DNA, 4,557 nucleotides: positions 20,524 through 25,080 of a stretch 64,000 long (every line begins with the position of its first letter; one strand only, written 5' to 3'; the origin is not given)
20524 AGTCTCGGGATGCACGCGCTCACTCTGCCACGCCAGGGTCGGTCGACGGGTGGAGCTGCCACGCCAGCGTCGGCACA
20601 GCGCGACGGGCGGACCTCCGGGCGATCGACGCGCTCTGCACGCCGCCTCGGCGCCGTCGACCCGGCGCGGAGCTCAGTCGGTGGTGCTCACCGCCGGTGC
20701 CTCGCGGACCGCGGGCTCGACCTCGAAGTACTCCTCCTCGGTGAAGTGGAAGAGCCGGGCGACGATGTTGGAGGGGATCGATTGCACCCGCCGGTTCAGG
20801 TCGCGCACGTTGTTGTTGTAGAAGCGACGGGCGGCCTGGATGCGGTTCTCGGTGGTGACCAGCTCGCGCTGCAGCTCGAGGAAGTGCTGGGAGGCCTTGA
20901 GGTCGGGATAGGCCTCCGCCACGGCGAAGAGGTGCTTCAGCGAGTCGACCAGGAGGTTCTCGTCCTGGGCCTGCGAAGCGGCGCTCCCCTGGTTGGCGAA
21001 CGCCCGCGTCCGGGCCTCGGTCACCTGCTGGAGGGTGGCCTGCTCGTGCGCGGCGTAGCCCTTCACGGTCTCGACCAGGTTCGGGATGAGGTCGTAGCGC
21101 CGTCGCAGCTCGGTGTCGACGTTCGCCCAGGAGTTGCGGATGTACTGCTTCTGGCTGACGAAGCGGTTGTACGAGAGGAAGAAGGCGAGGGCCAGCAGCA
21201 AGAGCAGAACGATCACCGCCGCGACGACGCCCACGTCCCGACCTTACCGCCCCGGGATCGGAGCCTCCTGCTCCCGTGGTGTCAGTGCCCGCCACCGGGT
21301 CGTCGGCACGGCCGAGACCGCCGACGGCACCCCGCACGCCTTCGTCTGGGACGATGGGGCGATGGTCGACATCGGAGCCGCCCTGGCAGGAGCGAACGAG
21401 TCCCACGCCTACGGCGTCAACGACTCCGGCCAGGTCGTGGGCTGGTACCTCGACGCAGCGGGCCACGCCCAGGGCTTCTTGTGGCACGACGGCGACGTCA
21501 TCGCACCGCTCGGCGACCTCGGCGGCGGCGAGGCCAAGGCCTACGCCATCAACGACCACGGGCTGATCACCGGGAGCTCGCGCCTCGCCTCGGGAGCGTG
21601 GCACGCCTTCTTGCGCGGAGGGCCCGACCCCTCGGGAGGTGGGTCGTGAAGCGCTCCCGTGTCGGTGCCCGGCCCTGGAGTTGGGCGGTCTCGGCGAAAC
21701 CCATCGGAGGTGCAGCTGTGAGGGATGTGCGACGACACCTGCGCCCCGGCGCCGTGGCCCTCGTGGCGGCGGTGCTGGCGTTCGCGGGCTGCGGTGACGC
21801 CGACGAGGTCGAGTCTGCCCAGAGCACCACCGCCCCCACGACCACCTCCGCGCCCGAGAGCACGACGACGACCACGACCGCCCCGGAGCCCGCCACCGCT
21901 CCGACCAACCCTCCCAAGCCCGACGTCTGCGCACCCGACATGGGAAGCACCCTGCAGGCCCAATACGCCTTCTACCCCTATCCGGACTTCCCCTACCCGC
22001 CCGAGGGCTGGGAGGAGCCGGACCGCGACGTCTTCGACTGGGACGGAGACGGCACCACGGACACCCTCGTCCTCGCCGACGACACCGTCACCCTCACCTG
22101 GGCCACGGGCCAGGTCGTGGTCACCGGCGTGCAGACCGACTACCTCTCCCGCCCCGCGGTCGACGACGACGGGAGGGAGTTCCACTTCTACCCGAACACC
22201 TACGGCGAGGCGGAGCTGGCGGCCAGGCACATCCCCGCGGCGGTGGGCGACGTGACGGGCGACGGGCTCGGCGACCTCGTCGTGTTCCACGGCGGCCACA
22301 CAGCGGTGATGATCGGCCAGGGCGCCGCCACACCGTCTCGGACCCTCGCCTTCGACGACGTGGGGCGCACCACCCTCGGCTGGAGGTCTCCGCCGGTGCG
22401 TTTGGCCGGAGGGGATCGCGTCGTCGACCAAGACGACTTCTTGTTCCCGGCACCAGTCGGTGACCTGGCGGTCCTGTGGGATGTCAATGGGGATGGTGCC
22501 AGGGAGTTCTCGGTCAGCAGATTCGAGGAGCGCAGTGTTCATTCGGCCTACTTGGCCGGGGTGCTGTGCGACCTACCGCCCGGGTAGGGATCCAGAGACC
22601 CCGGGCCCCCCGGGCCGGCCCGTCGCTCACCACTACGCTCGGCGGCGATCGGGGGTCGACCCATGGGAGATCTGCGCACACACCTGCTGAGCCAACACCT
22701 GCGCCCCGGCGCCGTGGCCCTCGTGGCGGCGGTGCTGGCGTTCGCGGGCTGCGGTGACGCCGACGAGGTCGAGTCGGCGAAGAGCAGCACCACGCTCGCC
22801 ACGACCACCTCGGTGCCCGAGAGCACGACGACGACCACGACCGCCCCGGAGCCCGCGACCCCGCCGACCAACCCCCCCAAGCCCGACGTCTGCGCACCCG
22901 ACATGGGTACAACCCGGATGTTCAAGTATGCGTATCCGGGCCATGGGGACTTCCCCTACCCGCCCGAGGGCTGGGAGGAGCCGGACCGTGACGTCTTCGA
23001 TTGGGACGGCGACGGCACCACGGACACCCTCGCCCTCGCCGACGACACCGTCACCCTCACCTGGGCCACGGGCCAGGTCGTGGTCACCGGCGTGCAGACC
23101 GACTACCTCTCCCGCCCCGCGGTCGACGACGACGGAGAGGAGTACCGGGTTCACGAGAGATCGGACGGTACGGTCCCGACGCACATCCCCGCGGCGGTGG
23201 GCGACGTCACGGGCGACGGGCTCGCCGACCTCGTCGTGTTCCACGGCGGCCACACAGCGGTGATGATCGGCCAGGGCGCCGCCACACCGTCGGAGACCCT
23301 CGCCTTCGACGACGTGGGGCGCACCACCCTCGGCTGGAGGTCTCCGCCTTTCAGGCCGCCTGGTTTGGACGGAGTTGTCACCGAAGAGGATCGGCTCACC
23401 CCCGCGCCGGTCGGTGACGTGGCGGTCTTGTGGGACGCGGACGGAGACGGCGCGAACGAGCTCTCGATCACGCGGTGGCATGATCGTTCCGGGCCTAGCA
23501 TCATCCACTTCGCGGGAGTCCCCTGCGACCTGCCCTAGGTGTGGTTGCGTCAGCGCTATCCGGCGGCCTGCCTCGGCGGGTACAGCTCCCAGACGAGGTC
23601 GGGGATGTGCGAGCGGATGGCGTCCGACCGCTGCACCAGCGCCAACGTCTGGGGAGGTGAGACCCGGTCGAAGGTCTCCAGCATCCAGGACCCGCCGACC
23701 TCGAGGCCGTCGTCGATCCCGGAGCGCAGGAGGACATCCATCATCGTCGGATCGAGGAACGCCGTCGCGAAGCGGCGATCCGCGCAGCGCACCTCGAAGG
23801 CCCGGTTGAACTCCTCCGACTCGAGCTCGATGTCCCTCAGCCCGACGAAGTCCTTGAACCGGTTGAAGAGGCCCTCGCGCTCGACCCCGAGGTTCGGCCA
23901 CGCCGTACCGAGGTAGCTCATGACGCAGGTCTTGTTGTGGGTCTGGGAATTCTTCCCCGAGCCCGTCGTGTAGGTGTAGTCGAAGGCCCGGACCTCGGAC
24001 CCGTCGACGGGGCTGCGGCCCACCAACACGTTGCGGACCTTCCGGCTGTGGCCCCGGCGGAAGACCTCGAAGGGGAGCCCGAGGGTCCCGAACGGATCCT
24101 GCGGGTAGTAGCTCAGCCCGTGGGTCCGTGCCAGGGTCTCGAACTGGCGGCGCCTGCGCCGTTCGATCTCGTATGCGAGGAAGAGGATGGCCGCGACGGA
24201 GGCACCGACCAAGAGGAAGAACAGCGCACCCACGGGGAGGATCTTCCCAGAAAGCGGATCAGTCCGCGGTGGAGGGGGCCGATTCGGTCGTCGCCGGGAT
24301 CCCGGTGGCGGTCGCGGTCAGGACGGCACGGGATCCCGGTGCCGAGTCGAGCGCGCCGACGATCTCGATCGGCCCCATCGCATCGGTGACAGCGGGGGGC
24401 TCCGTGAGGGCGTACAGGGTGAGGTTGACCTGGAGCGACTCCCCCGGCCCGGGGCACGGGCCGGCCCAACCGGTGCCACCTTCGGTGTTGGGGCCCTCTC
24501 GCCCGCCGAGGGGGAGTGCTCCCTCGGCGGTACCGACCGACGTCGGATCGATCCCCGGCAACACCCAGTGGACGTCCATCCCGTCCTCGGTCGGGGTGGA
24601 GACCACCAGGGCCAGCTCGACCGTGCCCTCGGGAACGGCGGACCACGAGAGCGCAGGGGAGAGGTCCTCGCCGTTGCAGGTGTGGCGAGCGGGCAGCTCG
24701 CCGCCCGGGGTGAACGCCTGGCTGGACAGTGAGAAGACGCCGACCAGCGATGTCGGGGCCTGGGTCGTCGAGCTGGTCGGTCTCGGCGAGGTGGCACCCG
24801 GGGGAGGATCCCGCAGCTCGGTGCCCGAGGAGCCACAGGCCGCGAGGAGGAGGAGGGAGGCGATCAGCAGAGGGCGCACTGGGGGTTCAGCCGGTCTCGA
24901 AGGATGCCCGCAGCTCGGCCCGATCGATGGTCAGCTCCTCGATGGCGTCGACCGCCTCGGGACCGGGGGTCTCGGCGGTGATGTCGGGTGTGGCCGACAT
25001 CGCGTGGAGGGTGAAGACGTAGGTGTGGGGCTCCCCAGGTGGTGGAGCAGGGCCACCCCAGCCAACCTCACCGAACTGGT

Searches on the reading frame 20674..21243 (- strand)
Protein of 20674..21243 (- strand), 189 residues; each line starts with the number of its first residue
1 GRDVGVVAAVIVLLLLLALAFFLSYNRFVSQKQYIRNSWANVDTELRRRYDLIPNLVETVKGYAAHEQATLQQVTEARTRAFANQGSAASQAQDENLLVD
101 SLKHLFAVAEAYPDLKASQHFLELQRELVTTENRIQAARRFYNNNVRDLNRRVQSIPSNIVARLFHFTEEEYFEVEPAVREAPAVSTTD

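Call 79: search_protein_families(library=pfam, proteins=[window:20674-21243:-], max_evalue=0.00001)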
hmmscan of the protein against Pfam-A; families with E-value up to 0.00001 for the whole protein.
window:20674-21243:- (189 aa): 1 family
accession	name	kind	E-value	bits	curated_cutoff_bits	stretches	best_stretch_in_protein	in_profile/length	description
PF04011.17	LemA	-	2.1e-56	190.3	26.2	1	38-186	1-148/149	LemA family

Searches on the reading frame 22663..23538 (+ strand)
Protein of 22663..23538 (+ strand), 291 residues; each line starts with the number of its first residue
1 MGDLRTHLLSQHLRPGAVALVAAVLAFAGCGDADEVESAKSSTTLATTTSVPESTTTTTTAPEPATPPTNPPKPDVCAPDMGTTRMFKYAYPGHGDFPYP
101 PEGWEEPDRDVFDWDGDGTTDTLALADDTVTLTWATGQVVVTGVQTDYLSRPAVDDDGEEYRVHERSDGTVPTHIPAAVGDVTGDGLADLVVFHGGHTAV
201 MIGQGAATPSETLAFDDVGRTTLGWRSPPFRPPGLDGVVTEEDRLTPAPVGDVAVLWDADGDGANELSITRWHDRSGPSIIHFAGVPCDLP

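Call 63: search_protein_families(library=pfam, proteins=[window:22663-23538:+])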
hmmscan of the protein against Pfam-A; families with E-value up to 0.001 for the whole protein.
window:22663-23538:+ (291 aa): 1 family
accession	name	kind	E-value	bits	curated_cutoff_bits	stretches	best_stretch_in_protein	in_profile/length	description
PF13517.12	FG-GAP_3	-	6.1e-06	27.2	26.9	0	113-192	1-61/61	FG-GAP-like repeat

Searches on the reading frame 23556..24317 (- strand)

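Call 79: search_protein_families(library=pfam, proteins=[window:23556-24317:-], max_evalue=0.00001)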
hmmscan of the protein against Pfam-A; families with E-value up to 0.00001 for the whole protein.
window:23556-24317:- (253 aa): 1 family
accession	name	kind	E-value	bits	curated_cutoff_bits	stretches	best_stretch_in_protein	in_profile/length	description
PF11335.13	DUF3137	-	1.9e-06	28.2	26.1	1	151-198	30-77/139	Protein of unknown function (DUF3137)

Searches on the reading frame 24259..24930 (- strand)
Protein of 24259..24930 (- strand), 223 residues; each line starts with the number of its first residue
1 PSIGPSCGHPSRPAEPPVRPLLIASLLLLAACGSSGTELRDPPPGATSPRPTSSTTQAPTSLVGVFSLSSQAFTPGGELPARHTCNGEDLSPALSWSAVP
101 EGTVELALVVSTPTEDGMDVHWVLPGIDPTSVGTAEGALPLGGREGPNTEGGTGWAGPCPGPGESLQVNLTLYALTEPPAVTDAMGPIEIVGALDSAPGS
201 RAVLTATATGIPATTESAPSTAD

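Call 79: search_protein_families(library=pfam, proteins=[window:24259-24930:-], max_evalue=0.00001)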
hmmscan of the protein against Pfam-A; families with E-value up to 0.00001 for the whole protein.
window:24259-24930:- (223 aa): 1 family
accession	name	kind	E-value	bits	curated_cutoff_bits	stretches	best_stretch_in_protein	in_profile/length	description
PF01161.25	PBP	-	3.4e-16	60.2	24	1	78-179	1-105/135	Phosphatidylethanolamine-binding protein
